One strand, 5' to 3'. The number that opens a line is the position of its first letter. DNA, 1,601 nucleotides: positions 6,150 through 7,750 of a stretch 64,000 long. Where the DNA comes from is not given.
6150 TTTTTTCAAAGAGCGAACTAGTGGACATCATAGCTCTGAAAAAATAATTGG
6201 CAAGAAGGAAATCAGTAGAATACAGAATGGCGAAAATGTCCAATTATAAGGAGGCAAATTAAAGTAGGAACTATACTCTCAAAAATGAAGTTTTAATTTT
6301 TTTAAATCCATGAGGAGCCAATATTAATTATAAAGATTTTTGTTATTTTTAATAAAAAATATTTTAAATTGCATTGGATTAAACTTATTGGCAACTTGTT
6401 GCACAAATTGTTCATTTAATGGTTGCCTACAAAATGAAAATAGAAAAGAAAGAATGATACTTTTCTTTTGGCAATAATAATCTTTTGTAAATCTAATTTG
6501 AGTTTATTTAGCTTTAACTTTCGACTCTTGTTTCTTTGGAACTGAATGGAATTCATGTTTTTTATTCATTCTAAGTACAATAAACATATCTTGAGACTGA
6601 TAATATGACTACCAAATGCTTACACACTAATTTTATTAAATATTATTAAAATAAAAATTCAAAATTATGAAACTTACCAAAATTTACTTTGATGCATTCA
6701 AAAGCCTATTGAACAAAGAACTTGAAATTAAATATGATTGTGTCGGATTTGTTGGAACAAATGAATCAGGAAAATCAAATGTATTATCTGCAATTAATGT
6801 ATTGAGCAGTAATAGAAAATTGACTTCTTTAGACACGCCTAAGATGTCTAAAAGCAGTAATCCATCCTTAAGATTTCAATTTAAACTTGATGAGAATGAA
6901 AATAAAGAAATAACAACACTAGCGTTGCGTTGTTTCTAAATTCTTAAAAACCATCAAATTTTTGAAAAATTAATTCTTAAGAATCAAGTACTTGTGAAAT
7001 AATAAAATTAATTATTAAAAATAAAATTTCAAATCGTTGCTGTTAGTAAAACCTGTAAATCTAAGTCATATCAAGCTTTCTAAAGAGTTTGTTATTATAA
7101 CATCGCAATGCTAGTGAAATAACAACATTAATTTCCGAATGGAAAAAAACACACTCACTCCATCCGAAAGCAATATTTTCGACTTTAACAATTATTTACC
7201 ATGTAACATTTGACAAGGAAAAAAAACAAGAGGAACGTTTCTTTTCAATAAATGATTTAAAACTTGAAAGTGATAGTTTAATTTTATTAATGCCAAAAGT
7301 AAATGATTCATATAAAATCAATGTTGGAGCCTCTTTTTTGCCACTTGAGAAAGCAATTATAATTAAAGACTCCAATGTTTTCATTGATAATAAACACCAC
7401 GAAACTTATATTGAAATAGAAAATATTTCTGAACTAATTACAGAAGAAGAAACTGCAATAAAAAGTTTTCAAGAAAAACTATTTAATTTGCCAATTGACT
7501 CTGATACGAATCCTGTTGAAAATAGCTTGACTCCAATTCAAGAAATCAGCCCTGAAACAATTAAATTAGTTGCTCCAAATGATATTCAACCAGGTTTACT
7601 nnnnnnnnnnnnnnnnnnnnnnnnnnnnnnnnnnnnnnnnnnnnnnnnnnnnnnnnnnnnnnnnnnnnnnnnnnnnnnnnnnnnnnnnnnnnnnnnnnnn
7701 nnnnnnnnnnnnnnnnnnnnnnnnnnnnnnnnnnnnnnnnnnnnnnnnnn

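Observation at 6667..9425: OLD-family ATPase-TOPRIM nuclease gene apparently split by a 350-nt AT-rich insertion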

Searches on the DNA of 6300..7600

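Call 8: search_rna_families(source=window, start=6300, end=7600, threshold=evalue, max_evalue=10)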
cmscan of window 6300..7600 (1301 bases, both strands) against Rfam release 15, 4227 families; matches with E-value up to 10: 4.
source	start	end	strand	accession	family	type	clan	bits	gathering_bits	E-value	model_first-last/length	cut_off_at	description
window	7377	7434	+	RF04327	snoMe28S-A3420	Gene; snRNA; snoRNA; CD-box;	-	21.9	60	9.8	1-98/98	no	Drosophila C/D box small nucleolar RNA snoMe28S-A3420 family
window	6410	6468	+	RF02495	ohsC_RNA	Gene; antitoxin;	-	19.7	50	4.9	1-77/77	no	Oppression of Hydrophobic ORF by sRNA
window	6803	6878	+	RF00317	snoZ163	Gene; snRNA; snoRNA; CD-box;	-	15.3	39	5.1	1-90/90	no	Small nucleolar RNA Z163/Z177 family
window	6896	6957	+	RF01637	ceN47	Gene; snRNA; snoRNA; CD-box;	-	13.6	35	5.8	1-155/155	no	Nematode snoRNA ceN47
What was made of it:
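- No Rfam family matches the region, even at E up to 10 (call 8).
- Tried and rejected: Rfam over 6300-7600 at E up to 10 gave only noise, with no intron or riboswitch (call 8).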

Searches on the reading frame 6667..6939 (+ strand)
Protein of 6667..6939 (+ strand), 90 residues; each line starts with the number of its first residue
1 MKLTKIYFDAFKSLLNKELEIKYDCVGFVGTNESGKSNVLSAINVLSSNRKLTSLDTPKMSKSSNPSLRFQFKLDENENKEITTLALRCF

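Call 55: find_encoding_contigs(protein=window:6667-6939:+, flank=10000, max_places=5)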
Protein window:6667-6939:+ (90 aa): 1 contig read that carries it; 1 place shown.
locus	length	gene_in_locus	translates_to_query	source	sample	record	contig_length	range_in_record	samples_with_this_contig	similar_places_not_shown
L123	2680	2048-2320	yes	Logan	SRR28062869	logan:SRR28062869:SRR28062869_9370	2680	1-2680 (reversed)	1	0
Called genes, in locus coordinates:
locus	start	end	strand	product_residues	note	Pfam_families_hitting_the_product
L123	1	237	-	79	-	?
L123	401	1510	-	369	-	PF18899:DUF5655 (weak)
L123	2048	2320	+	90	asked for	PF02463:SMC_N (weak), PF13175:AAA_15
